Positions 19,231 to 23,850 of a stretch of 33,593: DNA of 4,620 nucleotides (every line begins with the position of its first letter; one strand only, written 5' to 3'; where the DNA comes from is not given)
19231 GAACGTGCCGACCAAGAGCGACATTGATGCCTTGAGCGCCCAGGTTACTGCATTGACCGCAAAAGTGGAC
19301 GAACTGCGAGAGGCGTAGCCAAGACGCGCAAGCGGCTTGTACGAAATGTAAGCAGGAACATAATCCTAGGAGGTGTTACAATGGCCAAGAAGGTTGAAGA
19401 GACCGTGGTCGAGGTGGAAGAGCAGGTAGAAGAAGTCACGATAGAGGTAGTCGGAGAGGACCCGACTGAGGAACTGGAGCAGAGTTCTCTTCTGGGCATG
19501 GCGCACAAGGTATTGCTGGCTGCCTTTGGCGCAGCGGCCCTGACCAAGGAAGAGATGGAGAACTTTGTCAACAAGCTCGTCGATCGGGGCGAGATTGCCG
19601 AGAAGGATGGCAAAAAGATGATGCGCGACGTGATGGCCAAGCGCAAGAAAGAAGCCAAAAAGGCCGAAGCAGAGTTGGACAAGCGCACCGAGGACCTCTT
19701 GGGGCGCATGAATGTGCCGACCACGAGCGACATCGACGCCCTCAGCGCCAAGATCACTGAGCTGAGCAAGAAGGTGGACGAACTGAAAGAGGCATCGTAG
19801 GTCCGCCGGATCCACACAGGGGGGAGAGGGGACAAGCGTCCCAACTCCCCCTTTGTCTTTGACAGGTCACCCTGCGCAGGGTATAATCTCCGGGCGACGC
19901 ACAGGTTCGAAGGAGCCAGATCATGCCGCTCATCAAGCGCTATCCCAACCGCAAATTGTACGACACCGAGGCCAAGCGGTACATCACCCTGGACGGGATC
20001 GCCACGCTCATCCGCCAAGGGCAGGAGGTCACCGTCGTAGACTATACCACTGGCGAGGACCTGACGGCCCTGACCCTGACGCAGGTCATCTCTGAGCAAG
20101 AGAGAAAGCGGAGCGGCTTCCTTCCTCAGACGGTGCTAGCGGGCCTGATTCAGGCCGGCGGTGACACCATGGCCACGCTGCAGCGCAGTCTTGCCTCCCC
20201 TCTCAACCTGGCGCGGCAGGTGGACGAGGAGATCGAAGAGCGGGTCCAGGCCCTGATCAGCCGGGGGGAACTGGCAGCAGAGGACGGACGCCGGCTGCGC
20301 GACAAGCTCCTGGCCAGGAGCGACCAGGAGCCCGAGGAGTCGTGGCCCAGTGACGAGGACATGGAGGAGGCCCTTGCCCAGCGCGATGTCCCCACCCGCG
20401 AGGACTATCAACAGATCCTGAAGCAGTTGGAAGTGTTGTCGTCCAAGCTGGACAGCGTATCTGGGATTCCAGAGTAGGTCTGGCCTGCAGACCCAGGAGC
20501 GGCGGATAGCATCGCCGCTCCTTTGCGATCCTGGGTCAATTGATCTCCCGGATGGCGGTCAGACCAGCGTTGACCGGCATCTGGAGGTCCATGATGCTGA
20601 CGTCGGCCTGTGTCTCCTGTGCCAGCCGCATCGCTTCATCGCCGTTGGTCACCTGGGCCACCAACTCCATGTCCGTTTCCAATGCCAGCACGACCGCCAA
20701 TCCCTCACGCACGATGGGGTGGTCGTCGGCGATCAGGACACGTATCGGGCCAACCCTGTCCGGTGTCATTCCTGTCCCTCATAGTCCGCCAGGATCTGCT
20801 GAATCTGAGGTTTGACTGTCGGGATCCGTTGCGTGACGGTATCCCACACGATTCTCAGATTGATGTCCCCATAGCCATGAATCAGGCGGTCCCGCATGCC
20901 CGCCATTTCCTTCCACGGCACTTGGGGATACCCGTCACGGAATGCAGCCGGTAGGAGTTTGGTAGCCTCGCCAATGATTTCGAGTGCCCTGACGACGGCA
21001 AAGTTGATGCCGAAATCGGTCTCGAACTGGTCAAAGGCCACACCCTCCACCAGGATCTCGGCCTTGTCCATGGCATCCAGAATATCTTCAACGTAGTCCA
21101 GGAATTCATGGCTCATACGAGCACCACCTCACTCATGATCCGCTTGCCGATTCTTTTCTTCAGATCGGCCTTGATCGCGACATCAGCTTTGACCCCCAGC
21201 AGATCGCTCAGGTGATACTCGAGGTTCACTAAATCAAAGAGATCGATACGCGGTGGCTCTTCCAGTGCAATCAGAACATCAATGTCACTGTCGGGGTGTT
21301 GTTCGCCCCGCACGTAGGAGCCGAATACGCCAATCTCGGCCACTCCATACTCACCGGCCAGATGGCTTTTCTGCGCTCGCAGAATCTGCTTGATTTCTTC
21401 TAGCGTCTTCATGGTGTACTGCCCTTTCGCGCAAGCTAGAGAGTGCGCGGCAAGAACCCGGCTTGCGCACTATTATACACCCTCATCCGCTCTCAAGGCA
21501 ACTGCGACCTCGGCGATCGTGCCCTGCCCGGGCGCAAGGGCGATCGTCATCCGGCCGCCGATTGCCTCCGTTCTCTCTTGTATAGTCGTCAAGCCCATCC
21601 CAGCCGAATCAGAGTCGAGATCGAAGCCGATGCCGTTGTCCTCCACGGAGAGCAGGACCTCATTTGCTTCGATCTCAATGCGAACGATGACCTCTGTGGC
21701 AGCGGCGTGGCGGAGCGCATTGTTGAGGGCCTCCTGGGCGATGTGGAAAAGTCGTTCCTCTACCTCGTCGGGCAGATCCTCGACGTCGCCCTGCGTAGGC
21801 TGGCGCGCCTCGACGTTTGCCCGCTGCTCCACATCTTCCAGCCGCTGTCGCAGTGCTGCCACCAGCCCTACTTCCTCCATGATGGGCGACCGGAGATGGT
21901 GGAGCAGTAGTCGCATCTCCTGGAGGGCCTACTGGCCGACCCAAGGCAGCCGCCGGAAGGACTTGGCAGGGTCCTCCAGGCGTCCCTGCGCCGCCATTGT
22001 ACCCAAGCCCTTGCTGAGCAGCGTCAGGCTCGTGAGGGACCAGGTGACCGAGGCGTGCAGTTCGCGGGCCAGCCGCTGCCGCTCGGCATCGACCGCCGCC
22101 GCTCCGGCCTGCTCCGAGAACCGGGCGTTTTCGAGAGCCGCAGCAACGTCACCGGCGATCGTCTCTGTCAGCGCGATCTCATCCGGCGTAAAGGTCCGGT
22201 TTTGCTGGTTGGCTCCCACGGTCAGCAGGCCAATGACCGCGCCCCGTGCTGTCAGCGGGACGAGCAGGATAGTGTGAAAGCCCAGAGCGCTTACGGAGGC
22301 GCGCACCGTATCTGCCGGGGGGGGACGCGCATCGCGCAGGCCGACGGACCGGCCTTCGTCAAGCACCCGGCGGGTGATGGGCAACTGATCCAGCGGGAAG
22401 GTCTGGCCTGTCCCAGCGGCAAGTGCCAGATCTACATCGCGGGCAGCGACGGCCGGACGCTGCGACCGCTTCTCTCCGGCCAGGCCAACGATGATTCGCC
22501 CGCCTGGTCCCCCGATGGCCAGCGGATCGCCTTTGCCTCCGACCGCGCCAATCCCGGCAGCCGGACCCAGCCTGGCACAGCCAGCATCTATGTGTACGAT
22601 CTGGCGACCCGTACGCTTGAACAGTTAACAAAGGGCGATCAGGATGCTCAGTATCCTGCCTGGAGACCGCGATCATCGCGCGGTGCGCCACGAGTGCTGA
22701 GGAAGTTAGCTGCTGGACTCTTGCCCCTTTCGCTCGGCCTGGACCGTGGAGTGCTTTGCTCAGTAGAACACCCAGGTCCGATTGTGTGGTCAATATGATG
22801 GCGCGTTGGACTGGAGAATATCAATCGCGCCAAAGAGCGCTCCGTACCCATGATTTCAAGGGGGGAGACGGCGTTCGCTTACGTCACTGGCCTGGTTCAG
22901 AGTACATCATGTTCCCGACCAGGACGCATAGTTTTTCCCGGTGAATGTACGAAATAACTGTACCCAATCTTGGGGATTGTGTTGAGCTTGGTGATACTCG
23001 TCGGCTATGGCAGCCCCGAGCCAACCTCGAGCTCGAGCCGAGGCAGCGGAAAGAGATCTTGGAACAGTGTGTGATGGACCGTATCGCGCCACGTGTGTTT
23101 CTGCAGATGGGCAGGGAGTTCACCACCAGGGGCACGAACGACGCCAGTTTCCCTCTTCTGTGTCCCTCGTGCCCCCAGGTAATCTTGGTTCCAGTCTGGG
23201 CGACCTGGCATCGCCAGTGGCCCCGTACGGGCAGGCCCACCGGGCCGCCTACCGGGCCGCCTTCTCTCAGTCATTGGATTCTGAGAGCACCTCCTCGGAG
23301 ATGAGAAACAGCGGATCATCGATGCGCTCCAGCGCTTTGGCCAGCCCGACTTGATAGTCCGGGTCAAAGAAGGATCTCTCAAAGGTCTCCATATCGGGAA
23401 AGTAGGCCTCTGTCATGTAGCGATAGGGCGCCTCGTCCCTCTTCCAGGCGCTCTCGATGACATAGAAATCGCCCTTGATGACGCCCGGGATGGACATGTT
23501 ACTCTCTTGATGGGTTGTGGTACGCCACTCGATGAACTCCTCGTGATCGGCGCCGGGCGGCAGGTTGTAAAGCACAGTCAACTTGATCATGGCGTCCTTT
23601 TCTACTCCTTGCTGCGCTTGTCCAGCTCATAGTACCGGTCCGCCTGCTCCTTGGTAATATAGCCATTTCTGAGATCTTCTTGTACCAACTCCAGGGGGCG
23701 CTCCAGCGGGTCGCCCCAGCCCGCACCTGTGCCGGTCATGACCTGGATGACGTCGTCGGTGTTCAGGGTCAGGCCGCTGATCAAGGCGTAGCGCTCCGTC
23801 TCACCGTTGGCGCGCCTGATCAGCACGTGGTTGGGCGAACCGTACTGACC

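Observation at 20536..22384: Intact MNT-HepT toxin-antitoxin pair wedged between the kinase and regulator of an eroded two-component operon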

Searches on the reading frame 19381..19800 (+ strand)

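Call 5: search_protein_families(library=pfam, proteins=[window:19381-19800:+], max_evalue=0.01)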
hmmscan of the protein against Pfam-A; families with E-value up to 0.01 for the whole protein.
window:19381-19800:+ (139 aa): 6 families
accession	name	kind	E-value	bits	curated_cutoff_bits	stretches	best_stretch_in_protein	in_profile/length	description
PF05597.16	Phasin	-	4.7e-12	46.5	28.8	1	35-136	9-125/126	Poly(hydroxyalcanoate) granule associated protein (phasin)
PF16533.10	SOAR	-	0.0024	18.2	25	1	75-137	19-81/101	STIM1 Orai1-activating region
PF09687.15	PRESAN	-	0.0032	18.3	23.7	1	55-132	41-118/125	Plasmodium RESA N-terminal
PF09712.15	PHA_synth_III_E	-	0.0039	17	25.7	0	98-136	273-311/311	Poly(R)-hydroxyalkanoic acid synthase subunit (PHA_synth_III_E)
PF06810.17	Phage_scaffold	-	0.0075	16.7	35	1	46-137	6-84/170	Phage capsid assembly scaffolding protein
PF10925.13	DUF2680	-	0.0078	16.7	25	0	59-84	20-45/57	Protein of unknown function (DUF2680)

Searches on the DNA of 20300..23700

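Call 30: search_rna_families(source=window, start=20300, end=23700, threshold=evalue, max_evalue=0.1)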
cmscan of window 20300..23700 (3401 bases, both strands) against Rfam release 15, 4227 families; matches with E-value up to 0.1: 0.
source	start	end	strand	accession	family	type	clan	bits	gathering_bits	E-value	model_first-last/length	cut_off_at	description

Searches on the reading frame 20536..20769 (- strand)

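Call 5: search_protein_families(library=pfam, proteins=[window:20536-20769:-], max_evalue=0.01)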
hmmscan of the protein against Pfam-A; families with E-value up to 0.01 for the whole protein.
window:20536-20769:- (77 aa): 1 family
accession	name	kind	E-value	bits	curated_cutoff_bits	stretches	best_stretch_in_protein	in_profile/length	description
PF00072.30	Response_reg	-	2e-14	54.2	30.2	1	11-76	1-64/111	Response regulator receiver domain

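Call 54: search_protein_families(library=ncbifam, proteins=[window:20536-20769:-], max_evalue=0.001)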
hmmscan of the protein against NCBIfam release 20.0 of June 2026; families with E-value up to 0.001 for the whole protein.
window:20536-20769:- (77 aa): 43 families (the best 25 are shown)
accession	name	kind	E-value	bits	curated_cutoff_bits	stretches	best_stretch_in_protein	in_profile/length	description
NF001965.0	PRK00742.1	subfamily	1.2e-14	54.3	293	1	8-76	3-71/357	chemotaxis-specific protein-glutamate methyltransferase CheB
NF007935.0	PRK10651.1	equivalog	4.2e-14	52.3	250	1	8-76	6-74/216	two-component system response regulator NarL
NF052445.1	RespRegMctR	equivalog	4.6e-14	52.3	300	1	8-74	1-67/205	two-component system response regulator MctR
NF007708.0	PRK10403.1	equivalog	5.9e-13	48.8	343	1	6-73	4-71/215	nitrate/nitrite response regulator protein NarP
NF007018.1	PRK09483.1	equivalog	6.5e-12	45.5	280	1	9-76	2-69/217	UvrY/SirA/GacA family response regulator transcription factor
NF009206.0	PRK12555.1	subfamily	1.6e-11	43.7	342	1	9-76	1-68/340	chemotaxis-specific protein-glutamate methyltransferase CheB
NF047785.1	respo_reg_MadR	equivalog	6e-11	42.1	300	1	9-69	1-61/209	MadR family response regulator transcription factor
NF008677.0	PRK11697.1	equivalog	1e-10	41.4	246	1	9-73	2-66/238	two-component system response regulator BtsR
NF041367.1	CheY_Halo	equivalog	1.1e-10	41.9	200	1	11-76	1-64/114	chemotaxis protein CheY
NF007685.0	PRK10360.1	equivalog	4.1e-10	39.8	258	1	9-74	2-67/196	response regulator transcription factor UhpA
NF011896.0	PRK15369.1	equivalog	4.5e-10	39.5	242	1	9-75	4-70/211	two component system response regulator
NF008469.0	PRK11361.1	equivalog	6.2e-09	35.1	714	1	10-76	6-70/461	acetoacetate metabolism transcriptional regulator AtoC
NF008318.0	PRK11107.1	equivalog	1.3e-08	33.4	890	1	6-76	665-733/920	two-component sensor histidine kinase BarA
TIGR02875.1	spore_0_A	equivalog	3.1e-08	33.2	200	1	8-76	2-70/262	sporulation transcription factor Spo0A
NF007403.0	PRK09935.1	equivalog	1.8e-07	31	271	1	8-76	3-71/210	fimbria biosynthesis transcriptional regulator FimZ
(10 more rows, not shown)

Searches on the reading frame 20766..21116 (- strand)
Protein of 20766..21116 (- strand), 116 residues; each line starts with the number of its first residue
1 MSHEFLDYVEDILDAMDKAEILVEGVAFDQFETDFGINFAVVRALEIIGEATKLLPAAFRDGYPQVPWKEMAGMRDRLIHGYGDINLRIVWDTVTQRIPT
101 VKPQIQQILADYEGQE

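Call 5: search_protein_families(library=pfam, proteins=[window:20766-21116:-], max_evalue=0.01)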
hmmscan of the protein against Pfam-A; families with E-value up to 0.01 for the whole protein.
window:20766-21116:- (116 aa): 1 family
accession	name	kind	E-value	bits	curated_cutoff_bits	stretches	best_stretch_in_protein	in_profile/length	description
PF01934.22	HepT-like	-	6.2e-28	97.4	23.5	1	12-108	1-120/120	Ribonuclease HepT-like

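Call 19: find_related_loci(query=window:20766-21116:-, collection=genome_contigs, flank=4000)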
Query window:20766-21116:- (116 aa) in genome_contigs; peptide patterns used: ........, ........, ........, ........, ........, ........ (x = any residue, [..] = any of these).
600 stretches matched a pattern (row limit reached: there are more); 572 encode a relative of the query (tblastn E <= 1e-3); the best 80 are kept; 80 distinct loci.
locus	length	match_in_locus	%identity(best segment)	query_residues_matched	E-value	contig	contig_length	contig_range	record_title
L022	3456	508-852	61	1-115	3e-45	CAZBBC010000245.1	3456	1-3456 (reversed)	MAG TPA_asm: uncultured Calditrichota bacterium isolate SRP214966_co2_445 genome assembly, contig: NODE_61141_length_345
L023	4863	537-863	56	1-109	4e-38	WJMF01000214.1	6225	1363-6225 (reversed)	MAG: candidate division KSB1 bacterium isolate Bin_298 k141_3221771, whole genome shotgun sequence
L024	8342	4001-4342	54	1-114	1e-37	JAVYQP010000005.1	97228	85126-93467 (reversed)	MAG: Archaeoglobaceae archaeon isolate DRTY-1_201901_bins_47 DRTY-1_201901_bins_47_scaffold_5, whole genome shotgun sequ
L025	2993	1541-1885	52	1-115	1e-37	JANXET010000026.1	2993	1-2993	MAG: Candidatus Bathyarchaeota archaeon isolate SKYB89 NODE_26_length_2993_cov_9.619342, whole genome shotgun sequence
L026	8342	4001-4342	44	2-115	1e-36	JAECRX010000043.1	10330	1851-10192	MAG: Candidatus Sifarchaeum subterraneum isolate CR_Bin_142 k127_304109, whole genome shotgun sequence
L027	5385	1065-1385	56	2-110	3e-36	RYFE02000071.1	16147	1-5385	Chloroflexales bacterium ZM16-3 Scaffold_#71, whole genome shotgun sequence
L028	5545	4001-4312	56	8-111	4e-36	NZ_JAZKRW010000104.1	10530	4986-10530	MAG: Salinibacter sp. isolate NA-0cm_bin.22 NODE_1981_length_10530_cov_23.345203, whole genome shotgun sequence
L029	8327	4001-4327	50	7-115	5e-36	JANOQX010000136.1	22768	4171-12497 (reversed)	MAG: Cyanobacteria bacterium VAR_4_metabat_243 VAR_4_k141_79718, whole genome shotgun sequence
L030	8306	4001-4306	58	8-109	7e-36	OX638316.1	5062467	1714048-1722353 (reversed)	MAG: uncultured Poribacteria bacterium isolate 19b3914e-8088-41bb-88ee-c15fb0df7e30 genome assembly, chromosome: 1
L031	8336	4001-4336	47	3-114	1e-35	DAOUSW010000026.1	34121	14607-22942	MAG TPA_asm: Methanosarcinaceae archaeon isolate CSMAG_556 CSMAG_556_k127_79796_length_34121_cov_68.0000, whole genome s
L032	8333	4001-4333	49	1-111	1e-35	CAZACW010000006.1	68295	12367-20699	MAG TPA_asm: uncultured Planctomycetales bacterium isolate SRP273308_co1_408 genome assembly, contig: NODE_421_length_68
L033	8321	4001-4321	54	4-110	9e-36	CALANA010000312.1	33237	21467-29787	MAG: uncultured Chloroflexales bacterium isolate N1_Bin_Bin_185_1 genome assembly, contig: c_000000905247, whole genome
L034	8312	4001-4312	54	8-111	2e-36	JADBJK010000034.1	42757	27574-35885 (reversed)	MAG: Chloroflexota bacterium isolate Tumba.bins.16 NODE_978_length_42757_cov_121.316, whole genome shotgun sequence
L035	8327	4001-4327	54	1-109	8e-35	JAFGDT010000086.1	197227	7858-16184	MAG: bacterium isolate Zod_Metabat.1186 k87_7705748, whole genome shotgun sequence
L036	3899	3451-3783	52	1-111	1e-34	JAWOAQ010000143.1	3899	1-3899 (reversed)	MAG: Salinibacter sp. isolate BLK2-1.bin.34 k191_1401396, whole genome shotgun sequence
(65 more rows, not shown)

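Call 22: find_encoding_contigs(protein=window:20766-21116:-, flank=5000, max_places=10)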
Protein window:20766-21116:- (116 aa): 1 contig read that carries it; 1 place shown.
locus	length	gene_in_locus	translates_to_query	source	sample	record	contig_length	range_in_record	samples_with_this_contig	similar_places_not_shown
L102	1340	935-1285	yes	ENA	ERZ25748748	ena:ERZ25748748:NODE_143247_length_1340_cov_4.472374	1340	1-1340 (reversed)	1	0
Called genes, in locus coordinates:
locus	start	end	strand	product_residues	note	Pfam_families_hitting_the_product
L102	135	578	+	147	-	PF13581:HATPase_c_2 (weak), PF02518:HATPase_c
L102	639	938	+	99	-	PF01909:NTP_transf_2, PF18765:Polbeta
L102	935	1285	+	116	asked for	PF01934:HepT-like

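Call 31: search_solved_structures(query=window:20766-21116:-, max_evalue=0.001, show_alignments=2)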
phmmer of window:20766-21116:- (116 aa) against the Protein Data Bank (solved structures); distinct sequences matched with E-value up to 0.001: 0.

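Call 54: search_protein_families(library=ncbifam, proteins=[window:20766-21116:-], max_evalue=0.001)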
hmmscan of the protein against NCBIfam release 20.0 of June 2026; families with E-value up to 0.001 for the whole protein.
window:20766-21116:- (116 aa): 1 family
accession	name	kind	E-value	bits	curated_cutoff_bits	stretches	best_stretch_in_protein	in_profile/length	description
NF047751.1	HepT_toxin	equivalog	2.8e-09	36.9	60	1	67-100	83-116/120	type VII toxin-antitoxin system HepT family RNase toxin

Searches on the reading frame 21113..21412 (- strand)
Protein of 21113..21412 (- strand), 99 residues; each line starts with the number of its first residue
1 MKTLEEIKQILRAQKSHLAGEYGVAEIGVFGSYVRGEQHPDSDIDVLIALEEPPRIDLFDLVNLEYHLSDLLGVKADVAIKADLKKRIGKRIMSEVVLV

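Call 5: search_protein_families(library=pfam, proteins=[window:21113-21412:-], max_evalue=0.01)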
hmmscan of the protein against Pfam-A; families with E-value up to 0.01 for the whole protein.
window:21113-21412:- (99 aa): 3 families
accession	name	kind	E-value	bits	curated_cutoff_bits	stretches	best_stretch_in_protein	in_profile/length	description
PF01909.29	NTP_transf_2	-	1.4e-17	64.2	21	1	12-98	9-92/93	Nucleotidyltransferase domain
PF18765.7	Polbeta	-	3.7e-11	43.5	26.9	1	15-95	11-83/93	Polymerase beta, Nucleotidyltransferase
PF22600.2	MTPAP-like_central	-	0.00038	21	27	1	4-54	19-68/139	Poly(A) RNA polymerase, mitochondrial-like, central palm domain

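Call 32: search_solved_structures(query=window:21113-21412:-, max_evalue=0.001, show_alignments=2)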
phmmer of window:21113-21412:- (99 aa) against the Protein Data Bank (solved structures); distinct sequences matched with E-value up to 0.001: 1.
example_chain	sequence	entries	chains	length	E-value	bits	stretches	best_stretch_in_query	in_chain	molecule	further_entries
1wot_A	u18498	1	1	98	3.8e-11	46.5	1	15-97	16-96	PUTATIVE MINIMAL NUCLEOTIDYLTRANSFERASE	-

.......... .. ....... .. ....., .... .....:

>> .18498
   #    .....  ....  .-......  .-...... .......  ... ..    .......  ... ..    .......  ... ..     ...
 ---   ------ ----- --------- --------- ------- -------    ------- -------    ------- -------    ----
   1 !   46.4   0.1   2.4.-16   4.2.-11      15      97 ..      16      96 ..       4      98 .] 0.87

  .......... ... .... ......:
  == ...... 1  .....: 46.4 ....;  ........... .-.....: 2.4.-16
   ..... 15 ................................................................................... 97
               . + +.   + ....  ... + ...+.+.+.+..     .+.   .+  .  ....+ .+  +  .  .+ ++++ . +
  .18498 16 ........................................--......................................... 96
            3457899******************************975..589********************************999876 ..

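Call 54: search_protein_families(library=ncbifam, proteins=[window:21113-21412:-], max_evalue=0.001)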
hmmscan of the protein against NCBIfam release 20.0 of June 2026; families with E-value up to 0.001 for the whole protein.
window:21113-21412:- (99 aa): 4 families
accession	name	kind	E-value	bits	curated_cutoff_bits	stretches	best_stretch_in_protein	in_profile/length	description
NF047752.1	MntA_antitoxin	equivalog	8.7e-11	41.7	60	1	23-96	6-77/106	type VII toxin-antitoxin system MntA family adenylyltransferase antitoxin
NF012212.1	ANT_9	subfamily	0.00023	20.5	340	1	3-53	2-50/249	aminoglycoside nucleotidyltransferase ANT(9)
NF051895.1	anti_phage_HalB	equivalog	0.00027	20.6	190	1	30-52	5-27/211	anti-phage Hailong system nucleotidyltransferase HalB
NF001366.0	PRK00275.1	equivalog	0.00047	18.2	1299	1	16-54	71-108/895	[protein-PII] uridylyltransferase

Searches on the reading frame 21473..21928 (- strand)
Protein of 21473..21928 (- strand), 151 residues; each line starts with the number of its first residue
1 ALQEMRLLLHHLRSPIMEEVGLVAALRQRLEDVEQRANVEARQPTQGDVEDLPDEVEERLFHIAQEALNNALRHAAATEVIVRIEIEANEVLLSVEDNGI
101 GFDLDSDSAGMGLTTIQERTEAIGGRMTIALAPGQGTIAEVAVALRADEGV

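Call 5: search_protein_families(library=pfam, proteins=[window:21473-21928:-], max_evalue=0.01)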
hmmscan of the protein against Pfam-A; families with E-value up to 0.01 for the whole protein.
window:21473-21928:- (151 aa): 2 families
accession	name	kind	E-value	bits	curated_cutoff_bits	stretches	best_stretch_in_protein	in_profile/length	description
PF02518.31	HATPase_c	-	1.7e-14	54.6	26.4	1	56-143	2-107/111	Histidine kinase-, DNA gyrase B-, and HSP90-like ATPase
PF13581.12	HATPase_c_2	-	1.1e-05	25.9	27.4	1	50-112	22-88/127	Histidine kinase-like ATPase domain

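Call 54: search_protein_families(library=ncbifam, proteins=[window:21473-21928:-], max_evalue=0.001)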
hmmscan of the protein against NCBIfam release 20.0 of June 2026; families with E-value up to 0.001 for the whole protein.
window:21473-21928:- (151 aa): 16 families
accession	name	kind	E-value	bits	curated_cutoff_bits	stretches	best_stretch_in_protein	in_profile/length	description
NF052531.1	Strep_LiaS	equivalog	1.8e-26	93.2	450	1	3-144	186-326/328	envelope stress sensor histidine kinase LiaS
NF052443.1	SensHisKinMctS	equivalog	7.2e-26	90.5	700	1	1-142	301-445/457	two-component system sensor histidine kinase MctS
NF008649.0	PRK11644.1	equivalog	1e-24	87.2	408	1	5-141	357-492/499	signal transduction histidine-protein kinase/phosphatase UhpB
NF007896.0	PRK10600.1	equivalog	9.4e-17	60.9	578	1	3-147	443-585/598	nitrate/nitrite two-component system sensor histidine kinase NarX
NF008184.0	PRK10935.1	equivalog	2.2e-16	59.7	553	1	3-142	416-556/565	nitrate/nitrite two-component system sensor histidine kinase NarQ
NF047786.1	his_kin_MadS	equivalog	2.3e-14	53.4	500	1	1-130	279-420/434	MadS family sensor histidine kinase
NF047322.1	HK_morpho_MacS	equivalog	2e-09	37.1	300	1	24-143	243-366/367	MacS family sensor histidine kinase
NF051872.1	HisKinPhyk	equivalog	1.1e-07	30.8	750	1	64-141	454-534/537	sensor histidine kinase PhyK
TIGR02916.1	PEP_his_kin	equivalog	1.7e-06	26.9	300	1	2-142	521-677/679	XrtA/PEP-CTERM system histidine kinase PrsK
NF007898.0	PRK10604.1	equivalog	2e-05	24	478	1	18-106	278-365/433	two-component system sensor histidine kinase RstB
NF046044.1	PnpS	equivalog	6.4e-05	22.1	400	0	54-103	280-330/390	two-component system histidine kinase PnpS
NF003144.0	PRK04069.1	equivalog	0.0002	20.8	145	1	65-121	48-108/161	anti-sigma B factor RsbW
NF040691.1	MtrAB_MtrB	equivalog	0.00024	20.3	450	1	28-105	357-433/507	MtrAB system histidine kinase MtrB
TIGR02966.1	phoR_proteo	equivalog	0.00028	20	334.2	1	22-103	194-274/333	phosphate regulon sensor histidine kinase PhoR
NF033792.0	ActS_PrrB_HisK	equivalog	0.00059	18.8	350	1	55-105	307-356/423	ActS/PrrB/RegB family redox-sensitive histidine kinase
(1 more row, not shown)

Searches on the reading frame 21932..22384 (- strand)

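Call 5: search_protein_families(library=pfam, proteins=[window:21932-22384:-], max_evalue=0.01)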
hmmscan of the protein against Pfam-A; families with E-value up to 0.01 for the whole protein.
window:21932-22384:- (151 aa): 4 families
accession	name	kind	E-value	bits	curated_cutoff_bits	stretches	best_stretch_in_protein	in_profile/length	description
PF13185.12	GAF_2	-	4.9e-11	43.4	28.6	1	4-85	57-136/136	GAF domain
PF01590.32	GAF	-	4.6e-09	37.3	22.4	1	6-84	57-133/133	GAF domain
PF13492.12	GAF_3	-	1.2e-05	26.2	27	1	33-86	77-129/129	GAF domain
PF07730.19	HisKA_3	-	4.9e-05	24.2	24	1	101-133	1-33/68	Histidine kinase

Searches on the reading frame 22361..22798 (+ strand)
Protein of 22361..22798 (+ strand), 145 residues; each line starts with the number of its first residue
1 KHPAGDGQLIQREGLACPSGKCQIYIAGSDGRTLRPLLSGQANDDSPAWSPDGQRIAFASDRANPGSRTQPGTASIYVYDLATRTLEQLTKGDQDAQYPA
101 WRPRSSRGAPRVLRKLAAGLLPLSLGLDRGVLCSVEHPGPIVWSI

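Call 5: search_protein_families(library=pfam, proteins=[window:22361-22798:+], max_evalue=0.01)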
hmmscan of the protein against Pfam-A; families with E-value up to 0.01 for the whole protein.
window:22361-22798:+ (145 aa): 2 families
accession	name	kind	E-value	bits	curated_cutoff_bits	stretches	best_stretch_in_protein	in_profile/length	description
PF07676.18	PD40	-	8.8e-14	51.5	20.9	1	34-78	1-38/38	WD40-like Beta Propeller Repeat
PF00930.27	DPPIV_N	-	7.3e-06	25.4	22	0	71-106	20-55/354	Dipeptidyl peptidase IV (DPP IV) N-terminal region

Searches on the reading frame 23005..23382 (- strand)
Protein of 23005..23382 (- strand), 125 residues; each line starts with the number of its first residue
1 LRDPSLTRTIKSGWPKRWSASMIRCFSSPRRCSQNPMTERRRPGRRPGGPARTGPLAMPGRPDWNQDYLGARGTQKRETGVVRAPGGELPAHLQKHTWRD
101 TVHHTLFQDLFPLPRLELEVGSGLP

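Call 50: search_protein_families(library=pfam, proteins=[window:23005-23382:-], max_evalue=0.05)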
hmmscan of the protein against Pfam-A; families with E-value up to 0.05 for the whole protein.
window:23005-23382:- (125 aa): 1 family
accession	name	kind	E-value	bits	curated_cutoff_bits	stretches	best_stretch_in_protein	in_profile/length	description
PF15843.10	DUF4719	-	0.013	15.8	27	1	27-67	59-95/202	Domain of unknown function (DUF4719)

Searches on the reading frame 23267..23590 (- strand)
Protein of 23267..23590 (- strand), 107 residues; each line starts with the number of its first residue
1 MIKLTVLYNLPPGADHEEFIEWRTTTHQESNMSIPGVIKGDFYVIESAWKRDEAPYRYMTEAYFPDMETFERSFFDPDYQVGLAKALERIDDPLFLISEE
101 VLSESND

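Call 40: find_encoding_contigs(protein=window:23267-23590:-, flank=5000, max_places=8)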
Protein window:23267-23590:- (107 aa): 3 contigs read that carry it; 3 places shown.
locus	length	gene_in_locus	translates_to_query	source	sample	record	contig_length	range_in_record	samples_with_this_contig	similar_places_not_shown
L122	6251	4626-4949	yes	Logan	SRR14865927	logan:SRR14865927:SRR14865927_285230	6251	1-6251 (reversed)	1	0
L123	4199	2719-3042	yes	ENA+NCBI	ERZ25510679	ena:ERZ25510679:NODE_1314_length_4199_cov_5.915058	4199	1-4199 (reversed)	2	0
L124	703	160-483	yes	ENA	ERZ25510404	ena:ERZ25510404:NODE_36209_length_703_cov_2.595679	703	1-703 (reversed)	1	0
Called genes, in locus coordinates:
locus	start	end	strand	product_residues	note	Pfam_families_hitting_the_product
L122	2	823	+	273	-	?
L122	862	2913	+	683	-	PF05378:Hydant_A_N, PF01968:Hydantoinase_A, PF19278:Hydant_A_C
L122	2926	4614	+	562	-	PF02538:Hydantoinase_B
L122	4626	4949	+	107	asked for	PF07110:EthD (faint)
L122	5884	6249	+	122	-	?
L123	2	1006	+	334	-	?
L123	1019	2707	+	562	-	PF02538:Hydantoinase_B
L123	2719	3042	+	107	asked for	PF07110:EthD (faint)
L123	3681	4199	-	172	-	?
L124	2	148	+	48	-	?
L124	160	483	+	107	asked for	PF07110:EthD (faint)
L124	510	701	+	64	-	?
